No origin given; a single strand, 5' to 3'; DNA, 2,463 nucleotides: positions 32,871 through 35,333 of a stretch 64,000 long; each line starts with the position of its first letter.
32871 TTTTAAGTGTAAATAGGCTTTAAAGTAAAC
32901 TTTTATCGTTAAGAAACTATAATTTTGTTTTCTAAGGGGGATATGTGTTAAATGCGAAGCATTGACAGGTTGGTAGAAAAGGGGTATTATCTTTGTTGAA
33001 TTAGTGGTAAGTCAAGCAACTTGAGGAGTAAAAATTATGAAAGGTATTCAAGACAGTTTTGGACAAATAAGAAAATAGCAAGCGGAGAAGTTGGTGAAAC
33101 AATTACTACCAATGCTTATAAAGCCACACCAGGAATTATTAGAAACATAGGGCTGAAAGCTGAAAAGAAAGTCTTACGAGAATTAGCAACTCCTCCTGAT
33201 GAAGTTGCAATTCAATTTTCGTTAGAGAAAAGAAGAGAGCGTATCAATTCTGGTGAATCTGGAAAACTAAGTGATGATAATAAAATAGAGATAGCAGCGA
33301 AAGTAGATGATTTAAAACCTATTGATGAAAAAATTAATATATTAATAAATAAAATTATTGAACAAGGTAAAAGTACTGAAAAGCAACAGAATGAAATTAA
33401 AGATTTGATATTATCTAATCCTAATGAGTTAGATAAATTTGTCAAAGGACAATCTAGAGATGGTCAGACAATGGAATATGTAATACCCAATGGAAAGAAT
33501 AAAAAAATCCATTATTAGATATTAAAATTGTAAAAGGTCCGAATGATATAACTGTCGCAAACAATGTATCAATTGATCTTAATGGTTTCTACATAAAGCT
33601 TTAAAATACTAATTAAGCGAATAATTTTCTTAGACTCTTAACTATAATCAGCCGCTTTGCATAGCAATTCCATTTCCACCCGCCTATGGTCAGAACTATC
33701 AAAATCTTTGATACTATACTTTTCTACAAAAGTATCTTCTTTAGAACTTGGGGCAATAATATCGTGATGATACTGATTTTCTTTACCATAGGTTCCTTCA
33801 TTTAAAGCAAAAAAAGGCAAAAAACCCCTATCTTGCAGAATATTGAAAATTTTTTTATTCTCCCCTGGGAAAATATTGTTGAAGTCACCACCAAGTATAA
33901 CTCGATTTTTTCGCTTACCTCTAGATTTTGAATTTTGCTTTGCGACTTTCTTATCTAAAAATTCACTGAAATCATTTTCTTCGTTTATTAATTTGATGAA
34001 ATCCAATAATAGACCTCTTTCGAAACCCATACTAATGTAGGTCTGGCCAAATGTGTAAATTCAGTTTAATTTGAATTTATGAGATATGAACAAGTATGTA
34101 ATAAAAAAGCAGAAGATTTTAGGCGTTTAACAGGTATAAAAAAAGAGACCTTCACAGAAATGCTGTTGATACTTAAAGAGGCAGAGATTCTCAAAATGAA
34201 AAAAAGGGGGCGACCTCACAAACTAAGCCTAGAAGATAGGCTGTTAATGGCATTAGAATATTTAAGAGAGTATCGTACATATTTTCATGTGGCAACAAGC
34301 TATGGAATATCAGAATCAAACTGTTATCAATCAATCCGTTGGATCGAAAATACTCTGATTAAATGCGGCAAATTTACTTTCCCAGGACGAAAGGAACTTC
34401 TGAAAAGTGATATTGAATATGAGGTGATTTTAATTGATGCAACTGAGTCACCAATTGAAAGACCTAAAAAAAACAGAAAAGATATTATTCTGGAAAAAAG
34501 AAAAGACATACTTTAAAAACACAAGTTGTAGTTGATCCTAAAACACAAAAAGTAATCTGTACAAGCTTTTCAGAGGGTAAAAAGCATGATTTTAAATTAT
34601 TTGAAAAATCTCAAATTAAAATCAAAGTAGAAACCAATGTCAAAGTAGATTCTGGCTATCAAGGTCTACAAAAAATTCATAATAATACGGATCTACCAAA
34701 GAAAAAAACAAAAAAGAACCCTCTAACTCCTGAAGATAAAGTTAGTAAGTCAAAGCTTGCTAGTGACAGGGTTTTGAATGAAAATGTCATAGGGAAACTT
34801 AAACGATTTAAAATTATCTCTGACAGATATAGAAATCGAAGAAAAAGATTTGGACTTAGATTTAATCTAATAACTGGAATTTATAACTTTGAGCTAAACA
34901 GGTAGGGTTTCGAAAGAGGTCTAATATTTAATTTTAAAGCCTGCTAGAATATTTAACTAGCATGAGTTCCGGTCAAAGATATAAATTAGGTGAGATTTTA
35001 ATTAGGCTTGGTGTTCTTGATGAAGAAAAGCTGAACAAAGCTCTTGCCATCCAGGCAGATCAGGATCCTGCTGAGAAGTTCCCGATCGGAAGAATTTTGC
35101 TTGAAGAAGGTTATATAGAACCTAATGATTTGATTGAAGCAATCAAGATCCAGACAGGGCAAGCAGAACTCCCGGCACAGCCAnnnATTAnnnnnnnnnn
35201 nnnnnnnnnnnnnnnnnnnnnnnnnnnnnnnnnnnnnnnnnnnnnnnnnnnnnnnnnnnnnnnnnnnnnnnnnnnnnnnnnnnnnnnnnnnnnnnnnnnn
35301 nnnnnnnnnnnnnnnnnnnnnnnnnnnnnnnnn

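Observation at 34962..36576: Stand-alone 74-aa MshEN-type putative c-di-GMP receptor followed closely by a divergent GHMP sugar-kinase-like protein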

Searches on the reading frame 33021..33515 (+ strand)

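Call 3: search_protein_families(library=pfam, proteins=[window:33021-33515:+], max_evalue=1)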
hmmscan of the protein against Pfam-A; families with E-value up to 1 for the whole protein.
window:33021-33515:+ (165 aa): 2 families
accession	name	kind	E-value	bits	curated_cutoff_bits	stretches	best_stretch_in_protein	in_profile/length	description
PF25344.1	PH_LRR1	-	0.012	16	27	1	100-142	57-101/119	LRR1 pleckstrin homology domain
PF22743.2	PspAA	-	0.092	13.5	27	1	86-134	25-73/92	PspA-Associated protein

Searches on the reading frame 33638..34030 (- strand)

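Call 3: search_protein_families(library=pfam, proteins=[window:33638-34030:-], max_evalue=1)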
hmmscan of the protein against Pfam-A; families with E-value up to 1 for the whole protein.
window:33638-34030:- (130 aa): 1 family
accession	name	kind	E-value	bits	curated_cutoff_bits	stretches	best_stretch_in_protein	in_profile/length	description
PF16139.11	DUF4847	-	0.09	13.1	25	1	49-111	5-64/147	Domain of unknown function (DUF4847)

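Call 91: search_protein_families(library=ncbifam, proteins=[window:33641-34030:-], max_evalue=0.001)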
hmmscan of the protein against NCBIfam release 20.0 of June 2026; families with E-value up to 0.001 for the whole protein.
window:33641-34030:- (130 aa): 0 families

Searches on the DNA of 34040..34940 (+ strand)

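Call 38: search_dna_similar(query=window:34040-34940:+, collection=plasmids, mode=distant, max_rows=5)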
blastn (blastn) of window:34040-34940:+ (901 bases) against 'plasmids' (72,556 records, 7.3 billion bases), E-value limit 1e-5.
Records with a match: 20; places in all: 26; records where one place covers at least 80% of the query: 0.
Best place of each record, by identity: 60-80% 20.
By first word of the organism name: Acinetobacter 7; Candidatus 3; Spiroplasma 3; Geminocystis 3; Nostoc 2; Legionella 1; Annamia 1.
By predicted mobility (MOB-suite, as given by PLSDB): non-mobilizable 14; mobilizable 6.
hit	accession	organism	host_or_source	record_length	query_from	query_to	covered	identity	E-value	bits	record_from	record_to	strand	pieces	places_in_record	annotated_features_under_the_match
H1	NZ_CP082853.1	Legionella anisa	-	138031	191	887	77%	70.2%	4e-75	289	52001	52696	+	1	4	IS5 family transposase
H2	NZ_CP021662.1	Candidatus Fukatsuia symbiotica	Acyrthosiphon pisum,cell culture,cell ...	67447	191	884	77%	65.9%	2e-39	171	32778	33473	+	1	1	IS5 family transposase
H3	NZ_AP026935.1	Spiroplasma ixodetis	Homona magnanima,Whole body,laboratory ...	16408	191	850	73%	67.7%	1e-50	208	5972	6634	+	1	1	IS5 family transposase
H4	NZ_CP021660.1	Candidatus Fukatsuia symbiotica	Acyrthosiphon pisum,cell culture,cell ...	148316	220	886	74%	65.6%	2e-34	154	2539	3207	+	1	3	none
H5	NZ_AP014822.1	Geminocystis sp. NIES-3709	-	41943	214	853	71%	65.7%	1e-30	141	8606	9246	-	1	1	IS5 family transposase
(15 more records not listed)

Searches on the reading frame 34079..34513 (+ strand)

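Call 3: search_protein_families(library=pfam, proteins=[window:34079-34513:+], max_evalue=1)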
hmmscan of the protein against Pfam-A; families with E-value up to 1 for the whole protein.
window:34079-34513:+ (145 aa): 3 families
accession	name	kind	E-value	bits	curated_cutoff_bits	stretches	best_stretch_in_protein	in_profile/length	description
PF13613.12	HTH_Tnp_4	-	5.6e-18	64.7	27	1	47-98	1-52/53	Helix-turn-helix of DDE superfamily endonuclease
PF04967.18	HTH_10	-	0.012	15.8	23.1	1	71-95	29-53/53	HTH DNA binding domain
PF13518.12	HTH_28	-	0.14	12.7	25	1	54-90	2-37/52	Helix-turn-helix domain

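Call 4: search_protein_families(library=ncbifam, proteins=[window:34079-34513:+], max_evalue=1)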
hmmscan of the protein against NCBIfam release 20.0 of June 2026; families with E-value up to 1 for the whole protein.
window:34079-34513:+ (145 aa): 2 families
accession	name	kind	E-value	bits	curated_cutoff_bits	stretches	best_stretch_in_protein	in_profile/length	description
NF033581.1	transpos_IS5_4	equivalog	3.5e-23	82.4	140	1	14-134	3-136/285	IS5 family transposase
NF033788.1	HTH_metalloreg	subfamily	0.12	12.2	55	1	13-58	30-75/77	metalloregulator ArsR/SmtB family transcription factor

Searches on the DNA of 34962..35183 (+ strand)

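Call 54: search_rna_families(sources=[L072, L001, L010, L016, L022, L023, L028, L031, L032, L033], threshold=gathering)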
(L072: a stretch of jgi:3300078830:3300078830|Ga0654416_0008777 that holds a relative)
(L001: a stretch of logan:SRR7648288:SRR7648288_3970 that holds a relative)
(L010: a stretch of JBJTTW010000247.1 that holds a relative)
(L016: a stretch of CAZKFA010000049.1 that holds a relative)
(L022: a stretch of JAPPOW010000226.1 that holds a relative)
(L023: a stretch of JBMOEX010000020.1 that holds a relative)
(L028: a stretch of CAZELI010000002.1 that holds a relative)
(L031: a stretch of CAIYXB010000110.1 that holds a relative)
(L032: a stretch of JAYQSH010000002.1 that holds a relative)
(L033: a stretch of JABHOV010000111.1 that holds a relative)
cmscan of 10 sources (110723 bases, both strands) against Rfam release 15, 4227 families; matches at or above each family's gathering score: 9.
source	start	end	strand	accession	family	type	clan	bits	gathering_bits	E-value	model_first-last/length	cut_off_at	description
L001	4040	4135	+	RF00169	Bacteria_small_SRP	Gene;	CL00003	54.5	40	6.7e-09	1-97/97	no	Bacterial small signal recognition particle RNA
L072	5879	5973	+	RF00169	Bacteria_small_SRP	Gene;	CL00003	50.4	40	9.4e-08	1-97/97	no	Bacterial small signal recognition particle RNA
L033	5320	5416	+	RF00169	Bacteria_small_SRP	Gene;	CL00003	47.2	40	7.3e-07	1-97/97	no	Bacterial small signal recognition particle RNA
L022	2295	2385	+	RF00169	Bacteria_small_SRP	Gene;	CL00003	45.4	40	2.4e-06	1-97/97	no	Bacterial small signal recognition particle RNA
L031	3666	3762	+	RF00169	Bacteria_small_SRP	Gene;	CL00003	44.2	40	5e-06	1-97/97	no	Bacterial small signal recognition particle RNA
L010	5514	5606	+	RF00169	Bacteria_small_SRP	Gene;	CL00003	43.8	40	6.7e-06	1-97/97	no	Bacterial small signal recognition particle RNA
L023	5497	5589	+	RF00169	Bacteria_small_SRP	Gene;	CL00003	43.6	40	7.6e-06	1-97/97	no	Bacterial small signal recognition particle RNA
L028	5474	5570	+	RF00169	Bacteria_small_SRP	Gene;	CL00003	42.8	40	1.3e-05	1-97/97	no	Bacterial small signal recognition particle RNA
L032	5565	5660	+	RF00169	Bacteria_small_SRP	Gene;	CL00003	42.8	40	1.2e-05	1-97/97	no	Bacterial small signal recognition particle RNA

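Call 76: search_rna_families(sources=[L073, L074], threshold=evalue, max_evalue=0.01)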
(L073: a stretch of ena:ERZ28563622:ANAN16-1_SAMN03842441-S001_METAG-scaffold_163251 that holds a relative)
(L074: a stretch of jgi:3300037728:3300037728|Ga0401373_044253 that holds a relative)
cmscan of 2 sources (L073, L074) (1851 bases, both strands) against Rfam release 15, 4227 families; matches with E-value up to 0.01: 1.
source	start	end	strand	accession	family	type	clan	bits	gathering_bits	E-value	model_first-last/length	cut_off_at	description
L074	262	354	+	RF00169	Bacteria_small_SRP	Gene;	CL00003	64.3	40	1.9e-13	1-97/97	no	Bacterial small signal recognition particle RNA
